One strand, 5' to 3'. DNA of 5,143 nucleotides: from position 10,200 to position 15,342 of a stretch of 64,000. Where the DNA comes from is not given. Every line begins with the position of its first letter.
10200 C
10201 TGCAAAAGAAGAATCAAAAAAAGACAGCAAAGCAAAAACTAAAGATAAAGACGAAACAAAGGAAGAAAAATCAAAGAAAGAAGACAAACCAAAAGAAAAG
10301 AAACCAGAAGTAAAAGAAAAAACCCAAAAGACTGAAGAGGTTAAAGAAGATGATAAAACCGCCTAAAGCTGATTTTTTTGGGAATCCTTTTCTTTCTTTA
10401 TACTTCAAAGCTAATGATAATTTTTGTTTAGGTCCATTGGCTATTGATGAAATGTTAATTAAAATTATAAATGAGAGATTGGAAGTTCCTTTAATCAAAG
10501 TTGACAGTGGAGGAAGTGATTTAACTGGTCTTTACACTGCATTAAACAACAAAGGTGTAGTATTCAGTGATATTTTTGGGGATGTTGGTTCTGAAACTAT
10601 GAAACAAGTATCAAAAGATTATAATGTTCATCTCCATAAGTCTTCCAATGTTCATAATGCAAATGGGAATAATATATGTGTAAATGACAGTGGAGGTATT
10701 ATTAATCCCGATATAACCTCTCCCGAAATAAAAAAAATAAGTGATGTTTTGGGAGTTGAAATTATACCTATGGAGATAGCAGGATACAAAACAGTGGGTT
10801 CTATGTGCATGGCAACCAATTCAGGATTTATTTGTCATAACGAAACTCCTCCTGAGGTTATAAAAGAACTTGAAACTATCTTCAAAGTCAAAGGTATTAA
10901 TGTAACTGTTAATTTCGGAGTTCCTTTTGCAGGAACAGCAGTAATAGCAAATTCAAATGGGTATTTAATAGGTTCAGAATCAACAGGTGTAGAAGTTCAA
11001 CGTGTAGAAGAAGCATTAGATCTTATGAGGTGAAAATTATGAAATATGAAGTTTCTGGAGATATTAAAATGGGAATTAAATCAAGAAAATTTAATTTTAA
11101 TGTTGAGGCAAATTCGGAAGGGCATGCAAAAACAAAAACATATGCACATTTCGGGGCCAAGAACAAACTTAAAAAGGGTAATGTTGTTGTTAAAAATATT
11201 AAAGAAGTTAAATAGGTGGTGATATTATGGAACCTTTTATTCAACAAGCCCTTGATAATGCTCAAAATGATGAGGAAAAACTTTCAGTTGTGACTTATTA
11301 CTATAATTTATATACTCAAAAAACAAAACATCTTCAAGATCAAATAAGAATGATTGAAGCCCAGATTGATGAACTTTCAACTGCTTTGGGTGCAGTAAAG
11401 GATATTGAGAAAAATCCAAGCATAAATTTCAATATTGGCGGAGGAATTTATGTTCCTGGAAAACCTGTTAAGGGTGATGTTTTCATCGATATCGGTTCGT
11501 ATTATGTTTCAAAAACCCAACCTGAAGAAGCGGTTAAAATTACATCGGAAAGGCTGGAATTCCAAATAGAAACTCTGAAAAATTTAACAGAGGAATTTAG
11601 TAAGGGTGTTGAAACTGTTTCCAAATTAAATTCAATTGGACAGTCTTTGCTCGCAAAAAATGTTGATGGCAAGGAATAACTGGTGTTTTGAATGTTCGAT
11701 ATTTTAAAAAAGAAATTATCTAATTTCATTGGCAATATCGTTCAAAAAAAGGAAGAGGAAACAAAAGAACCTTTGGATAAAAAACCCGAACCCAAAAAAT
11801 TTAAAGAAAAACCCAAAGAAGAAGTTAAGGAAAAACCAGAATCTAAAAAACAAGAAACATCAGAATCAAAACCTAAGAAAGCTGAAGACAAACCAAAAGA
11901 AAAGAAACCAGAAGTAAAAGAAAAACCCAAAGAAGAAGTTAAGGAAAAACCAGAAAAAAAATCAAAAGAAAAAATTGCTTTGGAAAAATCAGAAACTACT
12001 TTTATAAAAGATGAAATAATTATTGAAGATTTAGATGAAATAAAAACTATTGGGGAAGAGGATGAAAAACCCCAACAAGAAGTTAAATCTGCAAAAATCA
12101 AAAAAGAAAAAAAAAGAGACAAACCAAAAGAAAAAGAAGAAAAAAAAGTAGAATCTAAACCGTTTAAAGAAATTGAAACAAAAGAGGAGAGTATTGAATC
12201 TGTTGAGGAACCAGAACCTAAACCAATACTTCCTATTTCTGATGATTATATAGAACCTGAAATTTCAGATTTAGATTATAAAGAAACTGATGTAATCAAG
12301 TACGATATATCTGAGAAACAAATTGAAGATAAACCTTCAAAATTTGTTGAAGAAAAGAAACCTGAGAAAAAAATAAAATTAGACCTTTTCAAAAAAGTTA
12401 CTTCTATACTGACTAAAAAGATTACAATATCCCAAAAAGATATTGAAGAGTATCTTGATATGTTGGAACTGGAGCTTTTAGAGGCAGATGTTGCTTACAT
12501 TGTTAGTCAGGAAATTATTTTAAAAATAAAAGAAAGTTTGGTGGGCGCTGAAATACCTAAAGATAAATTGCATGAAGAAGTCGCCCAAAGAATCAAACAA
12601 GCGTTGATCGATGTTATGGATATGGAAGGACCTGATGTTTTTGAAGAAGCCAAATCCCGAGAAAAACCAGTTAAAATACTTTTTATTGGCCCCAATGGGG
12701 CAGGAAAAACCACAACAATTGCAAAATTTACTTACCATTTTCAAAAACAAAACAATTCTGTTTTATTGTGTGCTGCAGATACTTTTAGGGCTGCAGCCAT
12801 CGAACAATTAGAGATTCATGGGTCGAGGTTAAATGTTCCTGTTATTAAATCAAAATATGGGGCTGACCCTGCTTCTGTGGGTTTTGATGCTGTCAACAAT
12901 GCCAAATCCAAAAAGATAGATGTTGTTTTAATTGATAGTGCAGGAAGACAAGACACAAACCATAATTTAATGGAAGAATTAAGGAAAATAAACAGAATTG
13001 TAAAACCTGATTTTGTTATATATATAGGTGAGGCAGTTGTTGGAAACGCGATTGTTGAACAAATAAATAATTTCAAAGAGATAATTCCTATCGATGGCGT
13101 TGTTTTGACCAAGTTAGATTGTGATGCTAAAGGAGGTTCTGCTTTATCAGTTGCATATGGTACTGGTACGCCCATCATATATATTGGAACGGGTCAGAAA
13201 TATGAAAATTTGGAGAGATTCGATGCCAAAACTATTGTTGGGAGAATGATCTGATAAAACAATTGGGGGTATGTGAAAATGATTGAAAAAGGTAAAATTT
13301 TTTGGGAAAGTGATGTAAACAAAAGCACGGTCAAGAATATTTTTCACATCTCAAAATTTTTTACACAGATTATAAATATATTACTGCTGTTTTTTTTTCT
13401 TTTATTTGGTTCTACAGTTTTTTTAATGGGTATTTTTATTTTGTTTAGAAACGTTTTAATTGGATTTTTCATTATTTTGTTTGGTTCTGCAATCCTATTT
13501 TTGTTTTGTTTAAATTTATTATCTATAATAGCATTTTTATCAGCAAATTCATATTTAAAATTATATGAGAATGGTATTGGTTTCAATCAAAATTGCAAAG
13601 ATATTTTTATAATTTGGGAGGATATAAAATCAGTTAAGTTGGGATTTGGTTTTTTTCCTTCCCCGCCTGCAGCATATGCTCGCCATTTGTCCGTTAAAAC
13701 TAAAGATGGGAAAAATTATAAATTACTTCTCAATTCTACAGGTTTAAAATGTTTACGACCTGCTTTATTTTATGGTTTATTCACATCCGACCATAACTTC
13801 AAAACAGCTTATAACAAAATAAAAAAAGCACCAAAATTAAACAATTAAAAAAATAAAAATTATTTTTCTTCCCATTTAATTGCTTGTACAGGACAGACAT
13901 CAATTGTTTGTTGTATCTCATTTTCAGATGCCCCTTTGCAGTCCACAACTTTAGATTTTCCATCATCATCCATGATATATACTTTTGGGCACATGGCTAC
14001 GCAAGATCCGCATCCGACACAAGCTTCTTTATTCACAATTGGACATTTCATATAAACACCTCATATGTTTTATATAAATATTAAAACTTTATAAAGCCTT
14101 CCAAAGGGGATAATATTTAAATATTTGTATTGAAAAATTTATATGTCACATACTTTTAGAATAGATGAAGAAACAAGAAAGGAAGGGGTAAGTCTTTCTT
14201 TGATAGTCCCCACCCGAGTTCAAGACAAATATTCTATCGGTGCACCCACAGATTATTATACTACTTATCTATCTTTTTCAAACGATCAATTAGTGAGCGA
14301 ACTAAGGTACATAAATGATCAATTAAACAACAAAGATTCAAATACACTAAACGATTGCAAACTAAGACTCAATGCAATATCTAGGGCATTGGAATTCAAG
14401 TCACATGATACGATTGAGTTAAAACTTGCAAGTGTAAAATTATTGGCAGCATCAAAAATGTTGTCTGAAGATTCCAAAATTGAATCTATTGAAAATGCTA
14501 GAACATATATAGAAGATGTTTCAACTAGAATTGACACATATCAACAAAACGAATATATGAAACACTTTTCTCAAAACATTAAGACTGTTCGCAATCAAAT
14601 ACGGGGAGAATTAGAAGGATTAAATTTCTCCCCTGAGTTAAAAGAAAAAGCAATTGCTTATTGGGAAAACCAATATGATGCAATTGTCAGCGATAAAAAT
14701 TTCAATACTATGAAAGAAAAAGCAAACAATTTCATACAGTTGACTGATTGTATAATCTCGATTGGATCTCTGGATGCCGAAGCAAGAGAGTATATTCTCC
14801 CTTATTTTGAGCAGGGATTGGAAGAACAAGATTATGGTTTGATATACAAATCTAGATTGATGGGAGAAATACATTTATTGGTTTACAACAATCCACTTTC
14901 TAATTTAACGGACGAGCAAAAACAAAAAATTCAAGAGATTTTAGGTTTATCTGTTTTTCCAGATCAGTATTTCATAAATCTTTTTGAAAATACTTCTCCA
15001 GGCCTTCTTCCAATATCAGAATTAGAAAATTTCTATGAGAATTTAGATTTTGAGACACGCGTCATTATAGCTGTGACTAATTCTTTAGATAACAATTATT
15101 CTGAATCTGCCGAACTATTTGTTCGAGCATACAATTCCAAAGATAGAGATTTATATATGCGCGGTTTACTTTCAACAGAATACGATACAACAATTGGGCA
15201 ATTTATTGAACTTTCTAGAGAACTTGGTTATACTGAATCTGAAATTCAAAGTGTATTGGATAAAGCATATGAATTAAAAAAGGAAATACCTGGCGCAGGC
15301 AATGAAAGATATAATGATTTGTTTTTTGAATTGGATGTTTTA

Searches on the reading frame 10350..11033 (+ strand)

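Call 8: search_protein_families(library=pfam, proteins=[window:10350-11033:+], max_evalue=0.001)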
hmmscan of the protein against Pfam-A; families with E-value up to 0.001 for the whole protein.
window:10350-11033:+ (227 aa): 1 family
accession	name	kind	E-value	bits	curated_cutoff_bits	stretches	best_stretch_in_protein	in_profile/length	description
PF01912.23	eIF-6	-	4.5e-48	163.7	25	1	6-205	1-197/197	eIF-6 family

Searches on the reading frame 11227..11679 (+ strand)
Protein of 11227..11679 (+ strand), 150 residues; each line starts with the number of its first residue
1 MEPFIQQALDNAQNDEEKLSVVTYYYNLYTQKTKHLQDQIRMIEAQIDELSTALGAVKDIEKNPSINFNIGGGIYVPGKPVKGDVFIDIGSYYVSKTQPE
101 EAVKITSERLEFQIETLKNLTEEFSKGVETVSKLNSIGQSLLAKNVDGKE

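Call 8: search_protein_families(library=pfam, proteins=[window:11227-11679:+], max_evalue=0.001)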
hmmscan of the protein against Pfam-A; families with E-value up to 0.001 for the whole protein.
window:11227-11679:+ (150 aa): 3 families
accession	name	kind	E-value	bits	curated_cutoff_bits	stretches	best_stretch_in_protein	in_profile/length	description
PF02996.22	Prefoldin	-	6.3e-13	49.2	23.2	1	29-141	1-117/120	Prefoldin subunit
PF01920.25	Prefoldin_2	-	0.00024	21.5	27.6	0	27-72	8-53/106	Prefoldin subunit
PF09177.16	STX6_10_61_N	-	0.00033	21.6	29.4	0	29-70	39-76/99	Syntaxin 6/10/61, N-terminal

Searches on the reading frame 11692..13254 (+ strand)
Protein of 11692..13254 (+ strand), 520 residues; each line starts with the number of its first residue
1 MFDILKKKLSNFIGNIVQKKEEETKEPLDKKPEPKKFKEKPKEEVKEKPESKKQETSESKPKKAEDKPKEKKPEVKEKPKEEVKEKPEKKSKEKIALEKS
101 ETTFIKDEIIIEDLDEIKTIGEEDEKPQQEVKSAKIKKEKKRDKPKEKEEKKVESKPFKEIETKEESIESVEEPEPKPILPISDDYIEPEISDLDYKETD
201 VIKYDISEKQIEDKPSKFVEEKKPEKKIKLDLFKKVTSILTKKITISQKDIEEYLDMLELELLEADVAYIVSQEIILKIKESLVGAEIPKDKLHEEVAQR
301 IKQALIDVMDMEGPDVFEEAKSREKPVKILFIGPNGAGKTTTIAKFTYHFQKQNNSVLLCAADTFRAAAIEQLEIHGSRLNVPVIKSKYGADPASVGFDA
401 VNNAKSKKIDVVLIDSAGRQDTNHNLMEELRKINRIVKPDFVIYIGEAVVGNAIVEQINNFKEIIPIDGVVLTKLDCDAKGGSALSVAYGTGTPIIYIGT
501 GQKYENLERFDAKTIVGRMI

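Call 8: search_protein_families(library=pfam, proteins=[window:11692-13254:+], max_evalue=0.001)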
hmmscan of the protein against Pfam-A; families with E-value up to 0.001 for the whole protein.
window:11692-13254:+ (520 aa): 7 families
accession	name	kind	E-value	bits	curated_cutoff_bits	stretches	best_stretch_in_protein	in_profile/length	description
PF00448.28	SRP54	-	3e-71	239.6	22.7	1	327-519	2-194/196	SRP54-type protein, GTPase domain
PF02881.24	SRP54_N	-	1.6e-09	38.3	22.4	1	232-297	1-71/75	SRP54-type protein, helical bundle domain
PF06414.18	Zeta_toxin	-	9.7e-07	28.9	22.3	1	320-433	10-120/199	Zeta toxin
PF13604.12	AAA_30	-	6.5e-05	23.2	27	1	330-424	22-104/191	AAA domain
PF13245.12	AAA_19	-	0.00054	20.6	25.1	0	329-430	14-110/134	AAA domain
PF04851.21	ResIII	-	0.00068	20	22.5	1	315-424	20-117/164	Type III restriction enzyme, res subunit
PF25199.1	nSTAND_NTPase5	-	0.00099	19.4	34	0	319-368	34-84/145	Novel STAND NTPase 5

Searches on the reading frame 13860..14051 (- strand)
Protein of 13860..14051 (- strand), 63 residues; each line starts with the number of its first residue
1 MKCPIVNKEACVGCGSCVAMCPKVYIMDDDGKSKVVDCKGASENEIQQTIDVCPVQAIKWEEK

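Call 31: find_encoding_contigs(protein=window:13860-14051:-, flank=10000, max_places=10)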
Protein window:13860-14051:- (63 aa): 18 contigs read that carry it; 10 places shown.
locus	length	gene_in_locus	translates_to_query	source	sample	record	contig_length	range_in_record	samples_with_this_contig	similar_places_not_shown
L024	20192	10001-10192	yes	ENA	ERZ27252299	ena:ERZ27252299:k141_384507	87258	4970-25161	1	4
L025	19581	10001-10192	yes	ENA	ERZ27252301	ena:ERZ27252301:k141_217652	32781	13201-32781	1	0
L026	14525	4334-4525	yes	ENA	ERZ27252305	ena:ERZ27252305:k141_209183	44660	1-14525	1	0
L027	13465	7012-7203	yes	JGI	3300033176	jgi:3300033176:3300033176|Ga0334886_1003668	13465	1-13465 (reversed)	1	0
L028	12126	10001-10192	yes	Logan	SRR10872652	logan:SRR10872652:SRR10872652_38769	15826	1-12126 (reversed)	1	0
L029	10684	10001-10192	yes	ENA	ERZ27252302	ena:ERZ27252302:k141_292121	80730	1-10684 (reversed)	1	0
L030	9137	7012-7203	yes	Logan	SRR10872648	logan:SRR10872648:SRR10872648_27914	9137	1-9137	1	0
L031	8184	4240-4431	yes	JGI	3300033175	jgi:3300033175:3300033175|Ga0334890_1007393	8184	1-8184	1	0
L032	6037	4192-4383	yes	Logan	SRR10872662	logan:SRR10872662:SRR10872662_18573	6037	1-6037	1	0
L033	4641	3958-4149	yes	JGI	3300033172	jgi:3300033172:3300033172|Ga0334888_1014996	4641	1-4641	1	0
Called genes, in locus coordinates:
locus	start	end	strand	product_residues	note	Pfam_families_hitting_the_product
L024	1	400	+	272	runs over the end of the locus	-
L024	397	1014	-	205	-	PF02481:DNA_processg_A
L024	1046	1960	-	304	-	PF02636:Methyltransf_28, PF08242:Methyltransf_12 (weak)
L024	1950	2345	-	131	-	-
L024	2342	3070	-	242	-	PF00154:RecA_N (weak), PF03796:DnaB_C (weak), PF06745:ATPase, PF13481:AAA_25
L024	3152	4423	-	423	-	-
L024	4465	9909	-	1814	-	-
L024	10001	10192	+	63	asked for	PF00037:Fer4 (faint), PF25160:LdpA_Fe-S-bd (faint), PF13237:Fer4_10 (faint), PF13370:Fer4_13, PF13459:Fer4_15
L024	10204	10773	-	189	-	-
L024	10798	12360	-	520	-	PF02881:SRP54_N, PF06414:Zeta_toxin (weak), PF00448:SRP54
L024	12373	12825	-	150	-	PF02996:Prefoldin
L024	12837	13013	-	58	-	PF01775:Ribosomal_L18A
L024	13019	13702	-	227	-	PF01912:eIF-6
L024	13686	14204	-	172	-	PF01198:Ribosomal_L31e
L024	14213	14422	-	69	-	PF00832:Ribosomal_L39 (weak)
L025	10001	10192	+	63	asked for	PF00037:Fer4 (faint), PF25160:LdpA_Fe-S-bd (faint), PF13237:Fer4_10 (faint), PF13370:Fer4_13, PF13459:Fer4_15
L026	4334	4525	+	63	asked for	PF00037:Fer4 (faint), PF25160:LdpA_Fe-S-bd (faint), PF13237:Fer4_10 (faint), PF13370:Fer4_13, PF13459:Fer4_15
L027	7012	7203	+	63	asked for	PF00037:Fer4 (faint), PF25160:LdpA_Fe-S-bd (faint), PF13237:Fer4_10 (faint), PF13370:Fer4_13, PF13459:Fer4_15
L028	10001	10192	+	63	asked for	PF00037:Fer4 (faint), PF25160:LdpA_Fe-S-bd (faint), PF13237:Fer4_10 (faint), PF13370:Fer4_13, PF13459:Fer4_15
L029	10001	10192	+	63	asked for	PF00037:Fer4 (faint), PF25160:LdpA_Fe-S-bd (faint), PF13237:Fer4_10 (faint), PF13370:Fer4_13, PF13459:Fer4_15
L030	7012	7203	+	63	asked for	PF00037:Fer4 (faint), PF25160:LdpA_Fe-S-bd (faint), PF13237:Fer4_10 (faint), PF13370:Fer4_13, PF13459:Fer4_15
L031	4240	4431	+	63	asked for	PF00037:Fer4 (faint), PF25160:LdpA_Fe-S-bd (faint), PF13237:Fer4_10 (faint), PF13370:Fer4_13, PF13459:Fer4_15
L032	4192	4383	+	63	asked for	PF00037:Fer4 (faint), PF25160:LdpA_Fe-S-bd (faint), PF13237:Fer4_10 (faint), PF13370:Fer4_13, PF13459:Fer4_15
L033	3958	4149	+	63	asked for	PF00037:Fer4 (faint), PF25160:LdpA_Fe-S-bd (faint), PF13237:Fer4_10 (faint), PF13370:Fer4_13, PF13459:Fer4_15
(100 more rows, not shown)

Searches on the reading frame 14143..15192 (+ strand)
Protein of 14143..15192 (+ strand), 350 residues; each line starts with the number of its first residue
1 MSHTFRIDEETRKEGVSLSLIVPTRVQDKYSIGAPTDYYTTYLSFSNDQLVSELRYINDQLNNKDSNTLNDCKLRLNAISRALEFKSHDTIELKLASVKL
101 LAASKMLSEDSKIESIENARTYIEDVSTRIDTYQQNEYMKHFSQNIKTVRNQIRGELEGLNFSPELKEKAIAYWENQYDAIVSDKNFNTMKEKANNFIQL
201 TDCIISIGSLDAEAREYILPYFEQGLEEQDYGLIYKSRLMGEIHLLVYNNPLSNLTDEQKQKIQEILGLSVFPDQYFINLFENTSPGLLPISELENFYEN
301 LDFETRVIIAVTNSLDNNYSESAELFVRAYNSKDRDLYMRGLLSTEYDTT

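Call 71: search_protein_families(library=pfam, proteins=[window:14143-15192:+], max_evalue=1)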
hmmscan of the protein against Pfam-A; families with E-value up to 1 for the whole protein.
window:14143-15192:+ (350 aa): 2 families
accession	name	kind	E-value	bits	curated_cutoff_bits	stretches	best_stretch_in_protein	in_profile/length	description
PF01442.23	Apolipoprotein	-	0.035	14.3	90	1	114-159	4-48/190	Apolipoprotein A1/A4/E domain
PF11254.13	DUF3053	-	0.073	13.1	23.9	1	108-203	74-164/219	Protein of unknown function (DUF3053)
